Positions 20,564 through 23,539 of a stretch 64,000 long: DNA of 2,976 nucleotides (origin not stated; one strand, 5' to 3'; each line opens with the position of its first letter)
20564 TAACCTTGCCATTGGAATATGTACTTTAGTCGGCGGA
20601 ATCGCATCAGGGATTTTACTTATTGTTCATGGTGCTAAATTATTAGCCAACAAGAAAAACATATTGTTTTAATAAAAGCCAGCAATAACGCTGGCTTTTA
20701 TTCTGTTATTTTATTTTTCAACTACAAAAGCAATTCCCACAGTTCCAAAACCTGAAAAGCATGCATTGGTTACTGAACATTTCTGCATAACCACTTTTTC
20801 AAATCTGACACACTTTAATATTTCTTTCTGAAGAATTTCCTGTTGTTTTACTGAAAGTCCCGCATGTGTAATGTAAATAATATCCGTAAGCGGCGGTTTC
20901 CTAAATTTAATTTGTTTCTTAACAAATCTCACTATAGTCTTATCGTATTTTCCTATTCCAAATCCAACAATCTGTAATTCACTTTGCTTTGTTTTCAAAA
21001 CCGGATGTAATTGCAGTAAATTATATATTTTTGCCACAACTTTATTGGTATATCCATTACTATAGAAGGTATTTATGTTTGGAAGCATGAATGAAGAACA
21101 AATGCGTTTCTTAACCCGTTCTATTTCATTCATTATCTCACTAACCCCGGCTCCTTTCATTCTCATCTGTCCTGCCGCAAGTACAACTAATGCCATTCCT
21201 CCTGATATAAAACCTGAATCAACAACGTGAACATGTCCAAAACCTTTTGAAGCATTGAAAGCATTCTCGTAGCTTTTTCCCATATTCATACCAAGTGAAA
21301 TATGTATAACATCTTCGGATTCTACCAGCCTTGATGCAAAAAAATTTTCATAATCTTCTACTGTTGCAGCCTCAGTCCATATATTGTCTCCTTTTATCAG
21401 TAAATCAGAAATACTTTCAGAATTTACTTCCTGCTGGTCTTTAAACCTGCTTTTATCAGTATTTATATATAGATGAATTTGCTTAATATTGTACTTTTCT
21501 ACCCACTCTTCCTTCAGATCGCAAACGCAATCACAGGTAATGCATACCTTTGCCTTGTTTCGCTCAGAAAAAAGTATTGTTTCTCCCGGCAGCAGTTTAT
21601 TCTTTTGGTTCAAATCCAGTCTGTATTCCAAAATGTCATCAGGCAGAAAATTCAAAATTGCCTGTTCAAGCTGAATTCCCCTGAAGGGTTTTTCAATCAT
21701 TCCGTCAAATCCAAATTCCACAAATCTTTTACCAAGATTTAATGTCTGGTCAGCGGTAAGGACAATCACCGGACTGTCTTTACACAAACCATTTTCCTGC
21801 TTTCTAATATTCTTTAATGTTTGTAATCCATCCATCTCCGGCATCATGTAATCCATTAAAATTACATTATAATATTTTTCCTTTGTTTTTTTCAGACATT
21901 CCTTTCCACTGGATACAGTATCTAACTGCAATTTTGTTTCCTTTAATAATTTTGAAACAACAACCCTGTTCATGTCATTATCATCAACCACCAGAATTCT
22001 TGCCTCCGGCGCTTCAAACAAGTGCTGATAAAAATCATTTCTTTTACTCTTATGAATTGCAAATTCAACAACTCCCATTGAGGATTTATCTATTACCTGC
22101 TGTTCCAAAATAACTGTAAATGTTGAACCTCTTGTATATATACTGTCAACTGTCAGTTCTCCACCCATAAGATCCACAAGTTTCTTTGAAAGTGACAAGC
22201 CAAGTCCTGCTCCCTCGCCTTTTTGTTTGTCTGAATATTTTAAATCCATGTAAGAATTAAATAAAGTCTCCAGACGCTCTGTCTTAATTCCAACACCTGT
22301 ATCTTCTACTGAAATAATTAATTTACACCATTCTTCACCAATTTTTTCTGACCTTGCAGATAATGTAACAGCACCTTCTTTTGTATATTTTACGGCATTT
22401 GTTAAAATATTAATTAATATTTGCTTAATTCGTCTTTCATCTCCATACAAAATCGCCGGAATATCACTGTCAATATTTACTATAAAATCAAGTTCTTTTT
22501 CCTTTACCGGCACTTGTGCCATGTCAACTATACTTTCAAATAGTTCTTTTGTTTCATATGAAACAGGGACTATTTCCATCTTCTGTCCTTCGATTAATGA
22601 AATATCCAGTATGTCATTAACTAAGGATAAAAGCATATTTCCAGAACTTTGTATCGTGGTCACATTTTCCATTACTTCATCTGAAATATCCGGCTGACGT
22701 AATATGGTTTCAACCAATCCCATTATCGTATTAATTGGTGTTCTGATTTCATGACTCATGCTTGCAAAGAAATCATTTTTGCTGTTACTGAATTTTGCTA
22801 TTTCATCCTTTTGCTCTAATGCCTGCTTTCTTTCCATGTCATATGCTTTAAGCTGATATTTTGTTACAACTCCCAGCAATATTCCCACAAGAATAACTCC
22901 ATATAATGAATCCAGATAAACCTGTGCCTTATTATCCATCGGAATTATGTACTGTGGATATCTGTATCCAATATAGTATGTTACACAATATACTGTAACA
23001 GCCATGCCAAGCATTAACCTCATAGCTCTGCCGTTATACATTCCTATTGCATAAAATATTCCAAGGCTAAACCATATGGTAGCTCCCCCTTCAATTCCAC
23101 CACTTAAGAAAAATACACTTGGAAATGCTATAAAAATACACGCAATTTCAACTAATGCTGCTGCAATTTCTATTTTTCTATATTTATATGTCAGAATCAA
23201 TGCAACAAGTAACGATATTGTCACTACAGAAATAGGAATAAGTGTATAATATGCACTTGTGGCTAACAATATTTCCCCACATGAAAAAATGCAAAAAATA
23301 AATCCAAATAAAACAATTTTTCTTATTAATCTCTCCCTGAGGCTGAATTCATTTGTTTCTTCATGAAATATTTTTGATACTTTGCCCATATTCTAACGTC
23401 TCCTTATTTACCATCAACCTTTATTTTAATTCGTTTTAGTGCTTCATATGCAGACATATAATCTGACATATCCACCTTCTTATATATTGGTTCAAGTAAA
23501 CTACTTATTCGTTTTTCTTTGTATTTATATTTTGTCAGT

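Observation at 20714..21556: DegV (fatty-acid-binding, FakB-like) domain at the C-terminus of a hybrid histidine kinase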

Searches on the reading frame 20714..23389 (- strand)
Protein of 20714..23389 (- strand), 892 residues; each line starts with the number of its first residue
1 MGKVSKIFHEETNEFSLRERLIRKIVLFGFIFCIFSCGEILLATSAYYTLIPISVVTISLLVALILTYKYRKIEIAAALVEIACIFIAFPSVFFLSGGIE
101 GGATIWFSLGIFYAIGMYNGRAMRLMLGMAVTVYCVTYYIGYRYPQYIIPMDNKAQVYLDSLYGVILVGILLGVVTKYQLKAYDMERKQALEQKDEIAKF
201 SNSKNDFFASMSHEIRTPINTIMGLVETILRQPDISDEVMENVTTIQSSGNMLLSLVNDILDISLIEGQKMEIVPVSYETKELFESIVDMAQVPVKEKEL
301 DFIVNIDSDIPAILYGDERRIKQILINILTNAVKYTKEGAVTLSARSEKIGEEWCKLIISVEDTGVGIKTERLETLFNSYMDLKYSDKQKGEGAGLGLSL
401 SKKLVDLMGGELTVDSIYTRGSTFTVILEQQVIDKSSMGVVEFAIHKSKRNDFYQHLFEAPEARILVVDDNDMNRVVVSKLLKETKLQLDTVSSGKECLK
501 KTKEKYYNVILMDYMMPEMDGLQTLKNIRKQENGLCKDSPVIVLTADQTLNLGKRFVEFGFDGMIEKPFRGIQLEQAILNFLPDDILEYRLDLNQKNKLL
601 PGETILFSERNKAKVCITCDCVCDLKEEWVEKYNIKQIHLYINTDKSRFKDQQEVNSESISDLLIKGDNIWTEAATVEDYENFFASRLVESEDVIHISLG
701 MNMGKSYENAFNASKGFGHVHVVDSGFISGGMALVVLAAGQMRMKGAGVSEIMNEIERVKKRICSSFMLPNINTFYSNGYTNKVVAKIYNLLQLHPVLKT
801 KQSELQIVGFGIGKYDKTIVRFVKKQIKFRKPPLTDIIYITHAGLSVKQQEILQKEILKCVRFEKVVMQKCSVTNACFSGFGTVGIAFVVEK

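Call 3: search_protein_families(library=pfam, proteins=[window:20714-23389:-], max_evalue=1)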
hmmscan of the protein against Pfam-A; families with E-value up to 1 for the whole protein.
window:20714-23389:- (892 aa): 7 families
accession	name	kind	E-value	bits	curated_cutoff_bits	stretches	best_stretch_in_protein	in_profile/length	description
PF02645.21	DegV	-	7e-36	124.4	27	1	614-889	1-278/280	Uncharacterised protein, DegV family COG1307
PF02518.31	HATPase_c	-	1.5e-25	90.3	26.4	1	316-430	1-109/111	Histidine kinase-, DNA gyrase B-, and HSP90-like ATPase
PF00072.30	Response_reg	-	4.8e-25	88.3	30.2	1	465-578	1-110/111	Response regulator receiver domain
PF00512.31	HisKA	-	4.2e-17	62.4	26.9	1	203-268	1-65/66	His Kinase A (phospho-acceptor) domain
PF16325.11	Peptidase_U32_C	-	0.019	15.6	28.2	1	590-646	18-74/83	Peptidase family U32 C-terminal domain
PF19529.4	DUF6057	-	0.081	12.2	29.8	1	21-179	91-255/569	Family of unknown function (DUF6057)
PF13589.12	HATPase_c_3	-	0.16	12.4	25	1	357-435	34-110/137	Histidine kinase-, DNA gyrase B-, and HSP90-like ATPase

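Call 4: search_protein_families(library=ncbifam, proteins=[window:20714-23389:-], max_evalue=1)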
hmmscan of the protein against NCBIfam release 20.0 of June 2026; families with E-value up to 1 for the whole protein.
window:20714-23389:- (892 aa): 148 families (the best 25 are shown)
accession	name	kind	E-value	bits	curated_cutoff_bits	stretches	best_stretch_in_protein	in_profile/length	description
TIGR02956.1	TMAO_torS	equivalog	2.3e-83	280.8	676.5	1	187-612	447-850/967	TMAO reductase system sensor histidine kinase/response regulator TorS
NF008318.0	PRK11107.1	equivalog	6.1e-79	266.1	890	2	201-436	290-524/920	two-component sensor histidine kinase BarA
NF041947.1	LuxQ_Vibrio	equivalog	4.7e-77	259.6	1200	1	188-581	456-838/843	quorum-sensing autoinducer 2 sensor kinase/phosphatase LuxQ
NF011874.0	PRK15347.1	equivalog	5e-73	246.5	852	2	180-429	373-613/921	two component system sensor kinase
NF008302.0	PRK11091.1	equivalog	6.8e-71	239.5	838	1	192-583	271-644/779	aerobic respiration two-component sensor histidine kinase ArcB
NF038297.2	hybrid_HK_HrmK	equivalog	2.8e-66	224.4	725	1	179-575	210-601/607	hybrid histidine kinase/response regulator HrmK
NF045901.1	HisKinLetSLeg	equivalog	1.6e-65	221.7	1650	2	191-429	281-517/906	two-component system sensor histidine kinase LetS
NF008099.0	PRK10841.1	equivalog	1e-60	205.5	920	2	192-427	460-687/949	two-component system sensor histidine kinase RcsC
NF008543.0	PRK11466.1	equivalog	4.6e-58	196.8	982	1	180-582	423-798/914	TMAO reductase system sensor histidine kinase/response regulator TorS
NF041832.1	near_NosP_CTERM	subfamily_domain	5.3e-47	160.7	400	1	202-580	5-368/370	NahK/ErcS family hybrid sensor histidine kinase/response regulator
NF046044.1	PnpS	equivalog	8.2e-47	160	400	1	196-428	162-389/390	two-component system histidine kinase PnpS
NF047465.1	hybrid_HK_LvrA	exception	3e-41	141.3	1200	1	197-582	195-584/819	hybrid histidine kinase/response regulator LvrA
NF007420.1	PRK09959.1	equivalog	1.2e-40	139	1995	1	194-568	702-1060/1197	acid-sensing system histidine kinase EvgS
NF047874.1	MASE3_PAS_HK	subfamily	1.4e-38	133.1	560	1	188-440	385-635/655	MASE3 domain-containing sensor histidine kinase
TIGR02966.1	phoR_proteo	equivalog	1.9e-38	132.3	334.2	1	196-428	106-333/333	phosphate regulon sensor histidine kinase PhoR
TIGR00762.1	DegV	domain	6e-38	130.6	99.7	1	617-888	3-275/276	DegV family EDD domain-containing protein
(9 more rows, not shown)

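Call 6: find_homologous_proteins(query=window:20714-23389:-, max_evalue=1e-10)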
Query window:20714-23389:- (892 aa): 7982 proteins with E <= 1e-10 among 8000 candidates; the best 120 are listed.
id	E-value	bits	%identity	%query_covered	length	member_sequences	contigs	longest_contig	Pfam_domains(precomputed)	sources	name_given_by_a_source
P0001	0.0e+0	1968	100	100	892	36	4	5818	PF02518.32,PF00512.32,PF02645.22,PF00072.31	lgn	-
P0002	0.0e+0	1165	59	99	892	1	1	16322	PF02518.32,PF00512.32,PF02645.22,PF00072.31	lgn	-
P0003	0.0e+0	1133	56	100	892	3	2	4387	PF02518.32,PF00512.32,PF02645.22,PF00072.31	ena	-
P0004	0.0e+0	1125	56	100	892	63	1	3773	PF02518.32,PF00512.32,PF02645.22,PF00072.31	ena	-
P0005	0.0e+0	1055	55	99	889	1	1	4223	PF02518.32,PF00512.32,PF02645.22,PF00072.31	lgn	-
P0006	0.0e+0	1042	54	99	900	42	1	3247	PF13684.12,PF02518.32,PF00512.32,PF02645.22,PF00072.31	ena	-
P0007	0.0e+0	1030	53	99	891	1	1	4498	PF02518.32,PF00512.32,PF02645.22,PF00072.31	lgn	-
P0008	5.3e-296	1002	52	99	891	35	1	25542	PF02518.32,PF00512.32,PF02645.22,PF00072.31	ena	-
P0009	4.5e-292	989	49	99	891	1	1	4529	PF02518.32,PF00512.32,PF02645.22,PF00072.31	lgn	-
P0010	7.8e-288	975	50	99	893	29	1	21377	PF02518.32,PF00512.32,PF02645.22,PF00072.31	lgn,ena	-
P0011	1.2e-284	965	51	99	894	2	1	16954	PF02518.32,PF00512.32,PF02645.22,PF00072.31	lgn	-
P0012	1.8e-281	954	49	100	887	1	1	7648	PF02518.32,PF00512.32,PF02645.22,PF00072.31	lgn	-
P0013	2.7e-281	954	49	100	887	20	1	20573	PF02518.32,PF00512.32,PF02645.22,PF00072.31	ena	-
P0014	2.6e-280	950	50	100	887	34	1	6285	PF02518.32,PF00512.32,PF02645.22,PF00072.31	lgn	-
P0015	4.5e-280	949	50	99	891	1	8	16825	PF02518.32,PF00512.32,PF02645.22,PF00072.31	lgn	-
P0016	4.3e-277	940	49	99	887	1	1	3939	PF02518.32,PF00512.32,PF02645.22,PF00072.31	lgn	-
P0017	2.4e-274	930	49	98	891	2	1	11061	PF02518.32,PF00512.32,PF02645.22,PF00072.31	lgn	-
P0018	2.9e-273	927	48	98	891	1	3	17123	PF02518.32,PF00512.32,PF02645.22,PF00072.31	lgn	-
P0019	3.9e-272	923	48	98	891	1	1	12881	PF02518.32,PF00512.32,PF02645.22,PF00072.31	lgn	-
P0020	5.1e-272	923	48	98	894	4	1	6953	PF02518.32,PF00512.32,PF02645.22,PF00072.31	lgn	-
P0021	6.4e-271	919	48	98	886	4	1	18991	PF02518.32,PF00512.32,PF02645.22,PF00072.31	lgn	-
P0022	1.1e-270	918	48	98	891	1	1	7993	PF02518.32,PF00512.32,PF02645.22,PF00072.31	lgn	-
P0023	6.0e-268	909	48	98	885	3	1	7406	PF02518.32,PF00512.32,PF02645.22,PF00072.31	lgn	-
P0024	7.1e-267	906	47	100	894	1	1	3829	PF02518.32,PF00512.32,PF02645.22,PF00072.31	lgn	-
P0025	8.5e-267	906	48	99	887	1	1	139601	PF02518.32,PF00512.32,PF02645.22,PF00072.31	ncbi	-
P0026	8.8e-267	905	48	98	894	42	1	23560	PF02518.32,PF00512.32,PF02645.22,PF00072.31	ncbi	-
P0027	1.2e-266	905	47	98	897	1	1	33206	PF02518.32,PF00512.32,PF02645.22,PF00072.31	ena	-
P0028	1.5e-266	905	48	98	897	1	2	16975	PF02518.32,PF00512.32,PF02645.22,PF00072.31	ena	-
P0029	5.1e-266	903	49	98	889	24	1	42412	PF02518.32,PF00512.32,PF02645.22,PF00072.31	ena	-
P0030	7.5e-266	902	47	100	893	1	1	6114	PF02518.32,PF00512.32,PF02645.22,PF00072.31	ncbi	-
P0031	1.1e-265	902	47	98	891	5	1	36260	PF02518.32,PF00512.32,PF02645.22,PF00072.31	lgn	-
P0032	1.2e-265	902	48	98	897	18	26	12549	PF02518.32,PF00512.32,PF02645.22,PF00072.31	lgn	-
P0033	2.2e-265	901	48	98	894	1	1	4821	PF02518.32,PF00512.32,PF02645.22,PF00072.31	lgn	-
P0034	5.2e-265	900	47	99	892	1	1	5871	PF02518.32,PF00512.32,PF02645.22,PF00072.31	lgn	-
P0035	7.2e-265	899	46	98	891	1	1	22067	PF02518.32,PF00512.32,PF02645.22,PF00072.31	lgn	-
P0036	8.6e-265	899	47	98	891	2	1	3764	PF02518.32,PF00512.32,PF02645.22,PF00072.31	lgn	-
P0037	8.7e-265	899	47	99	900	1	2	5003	PF02518.32,PF00512.32,PF02645.22,PF00072.31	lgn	-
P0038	1.1e-264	899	48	100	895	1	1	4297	PF02518.32,PF00512.32,PF02645.22,PF00072.31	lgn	-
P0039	1.3e-264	898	48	98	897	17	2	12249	PF02518.32,PF00512.32,PF02645.22,PF00072.31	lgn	-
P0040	1.4e-264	898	48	98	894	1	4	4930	PF02518.32,PF00512.32,PF02645.22,PF00072.31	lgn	-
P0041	2.2e-264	898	47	99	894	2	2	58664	PF02518.32,PF00512.32,PF02645.22,PF00072.31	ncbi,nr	ncbi:MAG: DegV family EDD domain-containing protein [Roseburia sp.]|nr:DegV family EDD domain-contai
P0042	3.8e-264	897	46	99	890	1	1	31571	PF02518.32,PF00512.32,PF02645.22,PF00072.31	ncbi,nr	ncbi:MAG: DegV family EDD domain-containing protein [Candidatus Gastranaerophilales bacterium]|nr:De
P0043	4.4e-264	897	48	99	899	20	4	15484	PF02518.32,PF00512.32,PF02645.22,PF00072.31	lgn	-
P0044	5.7e-264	896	48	98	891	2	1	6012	PF02518.32,PF00512.32,PF02645.22,PF00072.31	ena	-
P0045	1.3e-263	895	47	98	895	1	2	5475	PF02518.32,PF00512.32,PF02645.22,PF00072.31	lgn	-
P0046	1.6e-263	895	48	98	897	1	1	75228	PF02518.32,PF00512.32,PF02645.22,PF00072.31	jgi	-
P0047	2.2e-263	894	47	99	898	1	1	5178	PF02518.32,PF00512.32,PF02645.22,PF00072.31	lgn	-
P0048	4.1e-263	893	47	98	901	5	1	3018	PF02518.32,PF00512.32,PF02645.22,PF00072.31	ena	-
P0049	7.1e-263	893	49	98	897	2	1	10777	PF02518.32,PF00512.32,PF02645.22,PF00072.31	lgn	-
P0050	8.6e-263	892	47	98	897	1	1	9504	PF02518.32,PF00512.32,PF02645.22,PF00072.31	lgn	-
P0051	1.8e-262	891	47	99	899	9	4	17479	PF02518.32,PF00512.32,PF02645.22,PF00072.31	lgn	-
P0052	1.9e-262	891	46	98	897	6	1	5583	PF02518.32,PF00512.32,PF02645.22,PF00072.31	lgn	-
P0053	7.6e-262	889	46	98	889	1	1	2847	PF02518.32,PF00512.32,PF02645.22,PF00072.31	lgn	-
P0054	3.3e-261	887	48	99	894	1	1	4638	PF02518.32,PF00512.32,PF02645.22,PF00072.31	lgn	-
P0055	3.5e-261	887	46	98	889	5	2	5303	PF02518.32,PF00512.32,PF02645.22,PF00072.31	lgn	-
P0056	5.6e-261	886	47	98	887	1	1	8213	PF02518.32,PF00512.32,PF02645.22,PF00072.31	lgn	-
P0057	5.9e-261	886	47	98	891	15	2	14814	PF02518.32,PF00512.32,PF02645.22,PF00072.31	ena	-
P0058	6.5e-261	886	48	98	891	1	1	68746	PF02518.32,PF00512.32,PF02645.22,PF00072.31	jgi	-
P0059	6.9e-261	886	47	98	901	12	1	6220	PF02518.32,PF00512.32,PF02645.22,PF00072.31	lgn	-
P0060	9.5e-261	886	47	98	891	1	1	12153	PF02518.32,PF00512.32,PF02645.22,PF00072.31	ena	-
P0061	1.4e-260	885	46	98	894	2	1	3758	PF02518.32,PF00512.32,PF02645.22,PF00072.31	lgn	-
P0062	1.7e-260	885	46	98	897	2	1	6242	PF02518.32,PF00512.32,PF02645.22,PF00072.31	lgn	-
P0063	1.9e-260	885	46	100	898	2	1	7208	PF02518.32,PF00512.32,PF02645.22,PF00072.31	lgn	-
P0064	5.2e-260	883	46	98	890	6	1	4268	PF02518.32,PF00512.32,PF02645.22,PF00072.31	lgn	-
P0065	7.4e-260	883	46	98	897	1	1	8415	PF02518.32,PF00512.32,PF02645.22,PF00072.31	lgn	-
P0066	8.3e-260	882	47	98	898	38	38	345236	PF02518.32,PF00512.32,PF02645.22,PF00072.31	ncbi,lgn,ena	-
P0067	1.1e-259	882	47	99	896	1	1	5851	PF02518.32,PF00512.32,PF02645.22,PF00072.31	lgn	-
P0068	1.6e-259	881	46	98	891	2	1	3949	PF02518.32,PF00512.32,PF02645.22,PF00072.31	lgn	-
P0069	2.0e-259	881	47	98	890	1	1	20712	PF02518.32,PF00512.32,PF02645.22,PF00072.31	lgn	-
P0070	2.2e-259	881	46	98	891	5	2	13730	PF02518.32,PF00512.32,PF02645.22,PF00072.31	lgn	-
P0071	2.2e-259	881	46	98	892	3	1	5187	PF02518.32,PF00512.32,PF02645.22,PF00072.31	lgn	-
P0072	2.8e-259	881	45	98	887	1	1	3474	PF02518.32,PF00512.32,PF02645.22,PF00072.31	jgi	jgi:DegV family protein with EDD domain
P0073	3.0e-259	881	48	99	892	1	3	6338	PF02518.32,PF00512.32,PF02645.22,PF00072.31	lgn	-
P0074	3.0e-259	881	46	98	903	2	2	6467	PF02518.32,PF00512.32,PF02645.22,PF00072.31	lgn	-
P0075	3.0e-259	881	47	99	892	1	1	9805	PF02518.32,PF00512.32,PF02645.22,PF00072.31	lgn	-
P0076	3.1e-259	881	46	99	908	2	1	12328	PF02518.32,PF00512.32,PF02645.22,PF00072.31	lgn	-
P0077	4.0e-259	880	47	98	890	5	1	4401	PF02518.32,PF00512.32,PF02645.22,PF00072.31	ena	-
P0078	5.2e-259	880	46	98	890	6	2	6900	PF02518.32,PF00512.32,PF02645.22,PF00072.31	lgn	-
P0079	1.1e-258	879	46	99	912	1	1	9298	PF02518.32,PF00512.32,PF02645.22,PF00072.31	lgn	-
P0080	1.8e-258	878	45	98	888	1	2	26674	PF02518.32,PF00512.32,PF02645.22,PF00072.31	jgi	jgi:DegV family protein with EDD domain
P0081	2.5e-258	878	46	98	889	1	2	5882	PF02518.32,PF00512.32,PF02645.22,PF00072.31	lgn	-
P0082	7.2e-258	876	46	98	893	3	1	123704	PF02518.32,PF00512.32,PF02645.22,PF00072.31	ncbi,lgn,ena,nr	ncbi:MAG: DegV family EDD domain-containing protein [Lachnospiraceae bacterium]|nr:DegV family EDD d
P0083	8.3e-258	876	46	98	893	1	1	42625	PF02518.32,PF00512.32,PF02645.22,PF00072.31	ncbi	-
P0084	8.9e-258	876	46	98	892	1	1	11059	PF02518.32,PF00512.32,PF02645.22,PF00072.31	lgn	-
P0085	1.2e-257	875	46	99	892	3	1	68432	PF02518.32,PF00512.32,PF02645.22,PF00072.31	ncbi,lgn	-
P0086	2.8e-257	874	46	99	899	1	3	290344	PF02518.32,PF00512.32,PF02645.22,PF00072.31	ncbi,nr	ncbi:MAG: DegV family EDD domain-containing protein [Bacteroidales bacterium]|nr:DegV family EDD dom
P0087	4.2e-257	873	48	98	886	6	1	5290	PF02518.32,PF00512.32,PF02645.22,PF00072.31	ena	-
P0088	5.6e-257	873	46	98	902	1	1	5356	PF02518.32,PF00512.32,PF02645.22,PF00072.31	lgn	-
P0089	6.4e-257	873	45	100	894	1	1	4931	PF02518.32,PF00512.32,PF02645.22,PF00072.31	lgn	-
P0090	8.1e-257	873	46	98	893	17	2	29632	PF02518.32,PF00512.32,PF02645.22,PF00072.31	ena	-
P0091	1.1e-256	872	46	100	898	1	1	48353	PF02518.32,PF00512.32,PF02645.22,PF00072.31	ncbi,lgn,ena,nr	ncbi:MAG: DegV family EDD domain-containing protein [Lachnospiraceae bacterium]|nr:DegV family EDD d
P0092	1.1e-256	872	47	99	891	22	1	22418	PF02518.32,PF00512.32,PF02645.22,PF00072.31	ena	-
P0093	1.4e-256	872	46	98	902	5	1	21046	PF02518.32,PF00512.32,PF02645.22,PF00072.31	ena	-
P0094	3.7e-256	870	46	98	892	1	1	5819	PF02518.32,PF00512.32,PF02645.22,PF00072.31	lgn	-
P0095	4.9e-256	870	47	98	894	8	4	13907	PF02518.32,PF00512.32,PF02645.22,PF00072.31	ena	-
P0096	6.5e-256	870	46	98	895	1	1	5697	PF02518.32,PF00512.32,PF02645.22,PF00072.31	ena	-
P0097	7.2e-256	869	46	98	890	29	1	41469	PF02518.32,PF00512.32,PF02645.22,PF00072.31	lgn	-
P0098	7.5e-256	869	46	100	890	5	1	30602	PF02518.32,PF00512.32,PF02645.22,PF00072.31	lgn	-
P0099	9.5e-256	869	44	98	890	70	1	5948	PF02518.32,PF00512.32,PF02645.22,PF00072.31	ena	-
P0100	1.4e-255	868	47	99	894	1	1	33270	PF02518.32,PF00512.32,PF02645.22,PF00072.31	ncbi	-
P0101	1.7e-255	868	46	98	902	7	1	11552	PF02518.32,PF00512.32,PF02645.22,PF00072.31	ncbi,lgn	-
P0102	2.1e-255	868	47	98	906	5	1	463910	PF02518.32,PF00512.32,PF02645.22,PF00072.31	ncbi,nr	ncbi:MAG: DegV family EDD domain-containing protein [Blautia sp.]|nr:DegV family EDD domain-containi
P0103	2.3e-255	868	45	98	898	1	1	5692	PF02518.32,PF00512.32,PF02645.22,PF00072.31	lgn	-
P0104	2.7e-255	867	46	98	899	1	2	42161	PF02518.32,PF00512.32,PF02645.22,PF00072.31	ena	-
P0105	3.0e-255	867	45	98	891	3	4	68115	PF02518.32,PF00512.32,PF02645.22,PF00072.31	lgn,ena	-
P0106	3.7e-255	867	47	98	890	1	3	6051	PF02518.32,PF00512.32,PF02645.22,PF00072.31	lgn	-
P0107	4.4e-255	867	46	98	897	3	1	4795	PF02518.32,PF00512.32,PF02645.22,PF00072.31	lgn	-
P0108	1.3e-254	865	47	98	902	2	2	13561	PF02518.32,PF00512.32,PF02645.22,PF00072.31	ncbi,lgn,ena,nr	ncbi:MAG: DegV family EDD domain-containing protein [Lachnospiraceae bacterium]|nr:DegV family EDD d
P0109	1.4e-254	865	47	98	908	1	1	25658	PF02518.32,PF00512.32,PF02645.22,PF00072.31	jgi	-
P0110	1.7e-254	865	45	98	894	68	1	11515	PF02518.32,PF00512.32,PF02645.22,PF00072.31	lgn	-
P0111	2.1e-254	864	46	98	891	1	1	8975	PF02518.32,PF00512.32,PF02645.22,PF00072.31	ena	-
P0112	1.3e-253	862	45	98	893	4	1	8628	PF02518.32,PF00512.32,PF02645.22,PF00072.31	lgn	-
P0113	1.7e-253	862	46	99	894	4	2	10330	PF02518.32,PF00512.32,PF02645.22,PF00072.31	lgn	-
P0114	6.3e-253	860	47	98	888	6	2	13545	PF02518.32,PF00512.32,PF02645.22,PF00072.31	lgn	-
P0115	7.0e-253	859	45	98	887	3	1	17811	PF02518.32,PF00512.32,PF02645.22,PF00072.31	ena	-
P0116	7.0e-253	859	47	98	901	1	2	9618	PF02518.32,PF00512.32,PF02645.22,PF00072.31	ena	-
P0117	8.9e-253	859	47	98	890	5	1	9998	PF02518.32,PF00512.32,PF02645.22,PF00072.31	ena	-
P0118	1.0e-252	859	47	98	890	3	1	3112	PF02518.32,PF00512.32,PF02645.22,PF00072.31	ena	-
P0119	1.2e-252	859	46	98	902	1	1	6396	PF02518.32,PF00512.32,PF02645.22,PF00072.31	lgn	-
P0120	1.2e-252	859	45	99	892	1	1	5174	PF02518.32,PF00512.32,PF02645.22,PF00072.31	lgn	-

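Call 25: find_encoding_contigs(protein=P0102, flank=10000, max_places=2)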
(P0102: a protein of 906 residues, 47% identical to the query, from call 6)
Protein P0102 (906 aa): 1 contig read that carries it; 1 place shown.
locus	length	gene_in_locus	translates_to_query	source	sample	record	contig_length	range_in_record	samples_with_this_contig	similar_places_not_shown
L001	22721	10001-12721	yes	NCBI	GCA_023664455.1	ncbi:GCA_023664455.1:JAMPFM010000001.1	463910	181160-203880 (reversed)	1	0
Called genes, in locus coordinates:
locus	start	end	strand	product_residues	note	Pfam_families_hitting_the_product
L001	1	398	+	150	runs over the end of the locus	-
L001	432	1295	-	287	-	PF10672:Methyltrans_SAM, PF03602:Cons_hypoth95 (weak)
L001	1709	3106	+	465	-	PF01554:MatE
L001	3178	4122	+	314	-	PF01699:Na_Ca_ex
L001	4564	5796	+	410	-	PF00365:PFK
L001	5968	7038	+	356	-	PF00072:Response_reg, PF01966:HD, PF13487:HD_5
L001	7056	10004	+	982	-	PF00512:HisKA, PF02518:HATPase_c, PF00072:Response_reg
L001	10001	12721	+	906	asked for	PF00512:HisKA, PF02518:HATPase_c, PF00072:Response_reg, PF02645:DegV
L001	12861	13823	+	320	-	PF11335:DUF3137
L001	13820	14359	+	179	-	PF04011:LemA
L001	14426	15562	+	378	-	PF02463:SMC_N (faint), PF13175:AAA_15 (weak), PF00004:AAA (faint), PF13304:AAA_21, PF13175:AAA_15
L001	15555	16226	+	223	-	-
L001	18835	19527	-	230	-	PF11193:DUF2812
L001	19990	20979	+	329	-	PF00356:LacI, PF00532:Peripla_BP_1 (weak), PF13407:Peripla_BP_4 (weak)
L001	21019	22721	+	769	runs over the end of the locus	PF00343:Phosphorylase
